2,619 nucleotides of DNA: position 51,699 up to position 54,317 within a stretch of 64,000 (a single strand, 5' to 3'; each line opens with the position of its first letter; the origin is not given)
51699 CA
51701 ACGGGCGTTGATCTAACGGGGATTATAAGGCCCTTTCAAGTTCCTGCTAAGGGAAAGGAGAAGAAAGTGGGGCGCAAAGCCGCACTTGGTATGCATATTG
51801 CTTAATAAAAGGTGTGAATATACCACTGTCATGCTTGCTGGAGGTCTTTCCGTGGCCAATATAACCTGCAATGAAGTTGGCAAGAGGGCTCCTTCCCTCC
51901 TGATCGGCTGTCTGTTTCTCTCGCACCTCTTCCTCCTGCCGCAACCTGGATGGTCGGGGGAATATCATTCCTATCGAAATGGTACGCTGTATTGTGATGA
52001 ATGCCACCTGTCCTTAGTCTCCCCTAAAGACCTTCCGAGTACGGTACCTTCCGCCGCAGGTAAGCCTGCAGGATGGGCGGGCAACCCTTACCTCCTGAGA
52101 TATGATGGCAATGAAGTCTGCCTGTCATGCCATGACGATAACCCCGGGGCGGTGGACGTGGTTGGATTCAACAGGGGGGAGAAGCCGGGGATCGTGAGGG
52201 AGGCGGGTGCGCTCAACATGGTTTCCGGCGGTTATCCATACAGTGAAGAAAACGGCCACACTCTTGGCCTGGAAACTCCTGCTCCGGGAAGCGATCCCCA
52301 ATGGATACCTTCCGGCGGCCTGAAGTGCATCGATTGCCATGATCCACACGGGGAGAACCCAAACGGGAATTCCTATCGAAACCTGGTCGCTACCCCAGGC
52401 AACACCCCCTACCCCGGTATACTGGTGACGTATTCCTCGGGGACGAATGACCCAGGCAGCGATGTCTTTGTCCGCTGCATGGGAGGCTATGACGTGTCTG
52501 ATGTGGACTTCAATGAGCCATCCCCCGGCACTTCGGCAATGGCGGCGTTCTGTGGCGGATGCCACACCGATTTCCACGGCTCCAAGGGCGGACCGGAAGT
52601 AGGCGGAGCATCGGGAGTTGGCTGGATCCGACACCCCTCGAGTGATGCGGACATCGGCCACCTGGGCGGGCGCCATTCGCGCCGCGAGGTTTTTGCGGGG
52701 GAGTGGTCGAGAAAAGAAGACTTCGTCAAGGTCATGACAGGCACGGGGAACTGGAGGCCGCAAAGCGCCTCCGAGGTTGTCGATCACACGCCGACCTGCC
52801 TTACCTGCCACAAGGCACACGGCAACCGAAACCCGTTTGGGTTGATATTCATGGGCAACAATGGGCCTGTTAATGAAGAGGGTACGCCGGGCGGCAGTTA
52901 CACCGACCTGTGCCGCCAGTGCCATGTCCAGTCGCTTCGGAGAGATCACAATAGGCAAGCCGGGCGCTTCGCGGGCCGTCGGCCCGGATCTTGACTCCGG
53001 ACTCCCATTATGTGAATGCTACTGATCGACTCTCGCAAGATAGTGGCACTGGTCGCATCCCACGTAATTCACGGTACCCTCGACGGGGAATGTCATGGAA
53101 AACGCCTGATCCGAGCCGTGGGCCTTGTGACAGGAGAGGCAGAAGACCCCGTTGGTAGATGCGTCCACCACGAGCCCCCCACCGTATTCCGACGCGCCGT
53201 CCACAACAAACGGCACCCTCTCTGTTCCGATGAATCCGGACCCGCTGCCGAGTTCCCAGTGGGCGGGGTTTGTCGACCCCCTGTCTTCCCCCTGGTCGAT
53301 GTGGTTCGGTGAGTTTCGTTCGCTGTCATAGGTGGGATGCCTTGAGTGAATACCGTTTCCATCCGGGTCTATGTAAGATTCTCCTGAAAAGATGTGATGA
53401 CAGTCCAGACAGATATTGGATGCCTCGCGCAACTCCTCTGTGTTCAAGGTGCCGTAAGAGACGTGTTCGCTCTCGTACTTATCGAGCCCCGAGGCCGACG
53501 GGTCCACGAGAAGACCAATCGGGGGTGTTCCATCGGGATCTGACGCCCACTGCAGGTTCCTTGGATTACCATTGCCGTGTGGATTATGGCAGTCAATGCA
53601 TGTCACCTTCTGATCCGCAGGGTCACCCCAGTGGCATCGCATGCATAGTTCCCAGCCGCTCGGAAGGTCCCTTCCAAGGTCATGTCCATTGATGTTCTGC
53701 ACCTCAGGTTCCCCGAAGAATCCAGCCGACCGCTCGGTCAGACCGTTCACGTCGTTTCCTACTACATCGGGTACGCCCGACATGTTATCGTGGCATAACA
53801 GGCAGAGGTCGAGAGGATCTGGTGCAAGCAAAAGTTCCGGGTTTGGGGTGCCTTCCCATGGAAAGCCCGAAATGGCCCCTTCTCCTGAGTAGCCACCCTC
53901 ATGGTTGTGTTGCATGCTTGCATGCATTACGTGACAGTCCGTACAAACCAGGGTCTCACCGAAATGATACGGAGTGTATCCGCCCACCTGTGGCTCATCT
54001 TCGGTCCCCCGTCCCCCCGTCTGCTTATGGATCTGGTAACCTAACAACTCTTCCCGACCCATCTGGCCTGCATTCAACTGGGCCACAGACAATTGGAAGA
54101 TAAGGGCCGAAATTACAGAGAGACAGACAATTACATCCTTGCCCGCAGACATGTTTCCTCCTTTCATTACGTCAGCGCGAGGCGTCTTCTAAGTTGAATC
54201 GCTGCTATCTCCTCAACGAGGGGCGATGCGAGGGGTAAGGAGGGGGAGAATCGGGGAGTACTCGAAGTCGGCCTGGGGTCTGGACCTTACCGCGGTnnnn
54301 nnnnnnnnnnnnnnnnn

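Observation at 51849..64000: OmcS-family cytochrome 'nanowire' / extracellular-electron-transfer locus in a non-Geobacter, T9SS-bearing lineage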

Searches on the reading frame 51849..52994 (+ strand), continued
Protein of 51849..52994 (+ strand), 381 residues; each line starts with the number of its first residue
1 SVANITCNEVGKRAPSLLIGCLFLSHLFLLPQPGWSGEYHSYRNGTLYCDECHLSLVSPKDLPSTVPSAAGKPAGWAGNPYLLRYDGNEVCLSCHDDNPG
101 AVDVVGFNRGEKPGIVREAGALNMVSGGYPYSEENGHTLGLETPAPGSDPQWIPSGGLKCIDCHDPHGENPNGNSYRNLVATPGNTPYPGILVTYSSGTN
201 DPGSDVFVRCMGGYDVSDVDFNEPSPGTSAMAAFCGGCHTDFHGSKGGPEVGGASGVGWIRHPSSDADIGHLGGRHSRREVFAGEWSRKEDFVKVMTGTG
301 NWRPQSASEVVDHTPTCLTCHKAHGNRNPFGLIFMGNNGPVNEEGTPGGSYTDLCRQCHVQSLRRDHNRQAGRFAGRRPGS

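Call 65: find_encoding_contigs(protein=P0053, flank=10000, max_places=1)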
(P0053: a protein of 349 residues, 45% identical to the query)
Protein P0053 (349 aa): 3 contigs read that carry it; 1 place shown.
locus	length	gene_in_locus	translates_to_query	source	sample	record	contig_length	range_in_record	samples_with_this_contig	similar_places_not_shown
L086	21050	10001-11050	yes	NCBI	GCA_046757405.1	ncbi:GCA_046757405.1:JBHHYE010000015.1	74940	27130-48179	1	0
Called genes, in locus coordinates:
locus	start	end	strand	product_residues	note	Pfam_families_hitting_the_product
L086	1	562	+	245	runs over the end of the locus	PF02613:Nitrate_red_del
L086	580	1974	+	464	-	PF00072:Response_reg, PF00158:Sigma54_activat, PF14532:Sigma54_activ_2, PF25601:AAA_lid_14, PF02954:HTH_8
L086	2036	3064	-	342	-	PF22612:GH113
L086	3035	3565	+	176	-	PF13411:MerR_1, PF00376:MerR, PF09278:MerR-DNA-bind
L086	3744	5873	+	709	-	-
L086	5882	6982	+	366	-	PF05643:GNA1162-like (faint), PF03783:CsgG (faint)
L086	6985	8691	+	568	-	PF13145:Rotamase_2 (weak), PF00639:Rotamase, PF13616:Rotamase_3, PF13145:Rotamase_2, PF00639:Rotamase, PF13616:Rotamase_3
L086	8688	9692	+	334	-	PF01436:NHL (faint)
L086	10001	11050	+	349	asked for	PF14522:Cytochrome_C7 (faint), PF09699:Paired_CXXCH_1 (faint)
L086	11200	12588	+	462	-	PF25174:Beta-prop_THOC3 (faint), PF21783:YNCE (faint), PF01436:NHL (faint), PF02239:Cytochrom_D1, PF10282:Lactonase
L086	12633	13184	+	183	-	PF13036:LpoB, PF05643:GNA1162-like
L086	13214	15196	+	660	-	-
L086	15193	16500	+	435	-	-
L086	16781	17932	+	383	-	PF00072:Response_reg, PF00563:EAL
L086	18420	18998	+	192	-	PF00072:Response_reg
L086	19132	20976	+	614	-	PF00989:PAS, PF08448:PAS_4, PF13426:PAS_9 (faint), PF02518:HATPase_c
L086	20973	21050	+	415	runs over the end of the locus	PF00072:Response_reg, PF08668:HDOD, PF01966:HD (weak)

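Call 66: search_protein_families(library=pfam, proteins=[L083:12433-14070:+, L083:15404-15889:+, L086:3744-5873:+, L086:13214-15196:+], max_evalue=0.01)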
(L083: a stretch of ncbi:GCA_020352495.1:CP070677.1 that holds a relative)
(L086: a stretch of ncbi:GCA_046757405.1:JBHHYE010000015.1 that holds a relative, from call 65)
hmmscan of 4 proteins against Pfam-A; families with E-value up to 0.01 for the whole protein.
L083:12433-14070:+ (545 aa): 0 families

L083:15404-15889:+ (161 aa): 0 families

L086:3744-5873:+ (709 aa): 0 families

L086:13214-15196:+ (660 aa): 5 families
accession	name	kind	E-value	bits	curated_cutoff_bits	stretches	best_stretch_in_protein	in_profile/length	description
PF09699.15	Paired_CXXCH_1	-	8e-136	441.9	20.6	14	420-457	1-38/41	Doubled CXXCH motif (Paired_CXXCH_1)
PF14522.11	Cytochrome_C7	-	5.1e-29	100.3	24.8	5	278-337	8-66/67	Cytochrome c7 and related cytochrome c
PF14537.11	Cytochrom_c3_2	-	3.3e-21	76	25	3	373-455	2-78/79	Cytochrome c3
PF22113.1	Mtrc-MtrF_II-IV_dom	-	3e-14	53.3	30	0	497-657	7-166/176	Outer membrane cytochrome MtrC/MtrF-like, domains II/IV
PF02085.21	Cytochrom_CIII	-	4.6e-14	53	22.9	1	377-455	30-101/101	Class III cytochrome C family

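Call 99: find_encoding_contigs(protein=P0002, flank=10000, max_places=1)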
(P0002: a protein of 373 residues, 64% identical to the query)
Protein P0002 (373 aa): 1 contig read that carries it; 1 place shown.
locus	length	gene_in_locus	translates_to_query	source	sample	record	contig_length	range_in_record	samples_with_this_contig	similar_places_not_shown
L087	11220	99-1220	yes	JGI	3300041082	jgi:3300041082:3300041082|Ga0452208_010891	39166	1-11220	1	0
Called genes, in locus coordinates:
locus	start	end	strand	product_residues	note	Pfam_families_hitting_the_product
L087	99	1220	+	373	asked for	PF09699:Paired_CXXCH_1 (faint), PF22113:Mtrc-MtrF_II-IV_dom (faint), PF14522:Cytochrome_C7 (faint)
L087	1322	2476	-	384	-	PF09699:Paired_CXXCH_1 (faint), PF14522:Cytochrome_C7 (faint)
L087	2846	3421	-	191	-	PF02085:Cytochrom_CIII (faint), PF14522:Cytochrome_C7 (faint), PF22113:Mtrc-MtrF_II-IV_dom (faint), PF09699:Paired_CXXCH_1, PF14537:Cytochrom_c3_2 (weak), PF09699:Paired_CXXCH_1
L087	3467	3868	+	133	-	-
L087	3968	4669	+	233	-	-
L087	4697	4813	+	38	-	-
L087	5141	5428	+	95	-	-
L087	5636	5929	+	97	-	-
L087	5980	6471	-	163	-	-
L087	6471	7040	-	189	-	PF03783:CsgG (weak)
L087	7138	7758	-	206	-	PF13036:LpoB (weak)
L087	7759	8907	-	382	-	-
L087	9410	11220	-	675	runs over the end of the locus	PF14522:Cytochrome_C7 (faint), PF14537:Cytochrom_c3_2 (faint), PF22113:Mtrc-MtrF_II-IV_dom (faint), PF09699:Paired_CXXCH_1 (weak)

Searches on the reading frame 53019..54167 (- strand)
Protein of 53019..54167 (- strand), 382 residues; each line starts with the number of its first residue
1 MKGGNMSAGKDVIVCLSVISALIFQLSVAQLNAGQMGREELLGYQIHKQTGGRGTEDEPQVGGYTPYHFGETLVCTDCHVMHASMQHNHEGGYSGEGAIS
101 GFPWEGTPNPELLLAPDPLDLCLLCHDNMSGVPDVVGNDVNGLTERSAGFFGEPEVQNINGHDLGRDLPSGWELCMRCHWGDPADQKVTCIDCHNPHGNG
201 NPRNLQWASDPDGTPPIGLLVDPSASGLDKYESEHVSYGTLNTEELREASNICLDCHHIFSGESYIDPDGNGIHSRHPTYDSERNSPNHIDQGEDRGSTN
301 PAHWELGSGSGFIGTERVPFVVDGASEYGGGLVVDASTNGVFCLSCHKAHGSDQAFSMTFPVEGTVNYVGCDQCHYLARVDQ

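Call 4: search_solved_structures(query=window:53019-54167:-, max_evalue=1, show_alignments=2)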
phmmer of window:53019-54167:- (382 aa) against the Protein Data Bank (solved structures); distinct sequences matched with E-value up to 1: 2.
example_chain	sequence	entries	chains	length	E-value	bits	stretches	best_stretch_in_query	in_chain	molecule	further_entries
9yuq_N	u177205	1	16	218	0.22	13.7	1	184-375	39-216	Putative multiheme cytochrome c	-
7tfs_A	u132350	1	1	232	0.96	11.7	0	74-175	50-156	Cytochrome c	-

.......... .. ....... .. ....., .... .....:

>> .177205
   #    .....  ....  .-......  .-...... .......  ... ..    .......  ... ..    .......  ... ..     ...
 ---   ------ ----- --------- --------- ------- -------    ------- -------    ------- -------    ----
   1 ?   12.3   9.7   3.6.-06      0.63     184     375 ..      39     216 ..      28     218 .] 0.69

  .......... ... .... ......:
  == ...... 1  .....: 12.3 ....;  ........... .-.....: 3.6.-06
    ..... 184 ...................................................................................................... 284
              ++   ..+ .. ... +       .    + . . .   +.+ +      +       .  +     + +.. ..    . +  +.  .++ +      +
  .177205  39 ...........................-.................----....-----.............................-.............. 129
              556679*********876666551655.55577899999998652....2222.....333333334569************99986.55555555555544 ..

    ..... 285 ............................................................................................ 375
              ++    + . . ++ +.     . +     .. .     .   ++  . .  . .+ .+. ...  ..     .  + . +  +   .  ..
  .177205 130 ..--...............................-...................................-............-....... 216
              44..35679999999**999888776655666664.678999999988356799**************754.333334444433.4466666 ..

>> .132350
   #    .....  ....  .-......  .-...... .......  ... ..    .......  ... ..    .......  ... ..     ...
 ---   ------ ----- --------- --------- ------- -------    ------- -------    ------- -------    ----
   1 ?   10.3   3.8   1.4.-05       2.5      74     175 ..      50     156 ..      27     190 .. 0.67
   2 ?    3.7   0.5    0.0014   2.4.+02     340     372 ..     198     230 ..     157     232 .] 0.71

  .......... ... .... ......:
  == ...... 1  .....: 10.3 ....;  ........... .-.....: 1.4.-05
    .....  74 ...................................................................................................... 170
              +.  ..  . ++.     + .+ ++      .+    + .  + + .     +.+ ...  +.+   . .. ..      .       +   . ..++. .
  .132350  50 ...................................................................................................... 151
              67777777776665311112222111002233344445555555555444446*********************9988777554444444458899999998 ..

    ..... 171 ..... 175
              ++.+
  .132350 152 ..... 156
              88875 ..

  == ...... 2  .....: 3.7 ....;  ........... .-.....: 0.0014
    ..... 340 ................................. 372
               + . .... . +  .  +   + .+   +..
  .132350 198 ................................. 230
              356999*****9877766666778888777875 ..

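Call 6: search_protein_families(library=pfam, proteins=[window:53019-54167:-], max_evalue=0.1)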
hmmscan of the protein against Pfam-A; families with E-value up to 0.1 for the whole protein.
window:53019-54167:- (382 aa): 8 families
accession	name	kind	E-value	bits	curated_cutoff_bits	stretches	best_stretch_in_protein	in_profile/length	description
PF09699.15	Paired_CXXCH_1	-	1.1e-12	47.9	20.6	3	186-207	6-25/41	Doubled CXXCH motif (Paired_CXXCH_1)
PF14522.11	Cytochrome_C7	-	6.5e-09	35.9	24.8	1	102-195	43-67/67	Cytochrome c7 and related cytochrome c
PF02335.20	Cytochrom_C552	-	0.0063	16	24.1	0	185-217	123-139/438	Cytochrome c552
PF22678.1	Cytochrom_c_NrfB-like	-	0.013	16.4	27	0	341-377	34-67/89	Cytochrome c-type protein NrfB-like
PF02085.21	Cytochrom_CIII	-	0.022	15.5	22.9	0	175-197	33-56/101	Class III cytochrome C family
PF14537.11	Cytochrom_c3_2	-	0.039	14.9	25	0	70-85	55-70/79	Cytochrome c3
PF03264.19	Cytochrom_NNT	-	0.075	13.2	24.1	0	334-375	30-72/174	NapC/NirT cytochrome c family, N-terminal region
PF08790.17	zf-LYAR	-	0.089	13.1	20.7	0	253-265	3-15/28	LYAR-type C2HC zinc finger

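Call 7: search_protein_families(library=ncbifam, proteins=[window:53019-54167:-], max_evalue=0.1)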
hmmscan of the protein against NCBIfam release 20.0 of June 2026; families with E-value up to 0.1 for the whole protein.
window:53019-54167:- (382 aa): 5 families
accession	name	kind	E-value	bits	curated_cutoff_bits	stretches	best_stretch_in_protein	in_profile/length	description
TIGR03508.1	decahem_SO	subfamily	1.2e-09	38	192.2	1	185-209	141-165/258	DmsE family decaheme c-type cytochrome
TIGR01905.1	paired_CXXCH_1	subfamily_domain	4.7e-08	32.8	25.2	1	343-356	9-22/41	doubled CXXCH domain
NF041028.1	decahem_GSU2203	exception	6.3e-08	32.2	325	1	67-129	120-158/317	GSU2203 family decaheme c-type cytochrome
NF043008.1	Cyt550_Brdyrhiz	equivalog_domain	0.055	13.6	240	0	120-150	35-65/131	cytochrome c-550 CycA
TIGR03153.1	cytochr_NrfH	equivalog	0.061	13.4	134.2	0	71-96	27-76/138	cytochrome c nitrite reductase small subunit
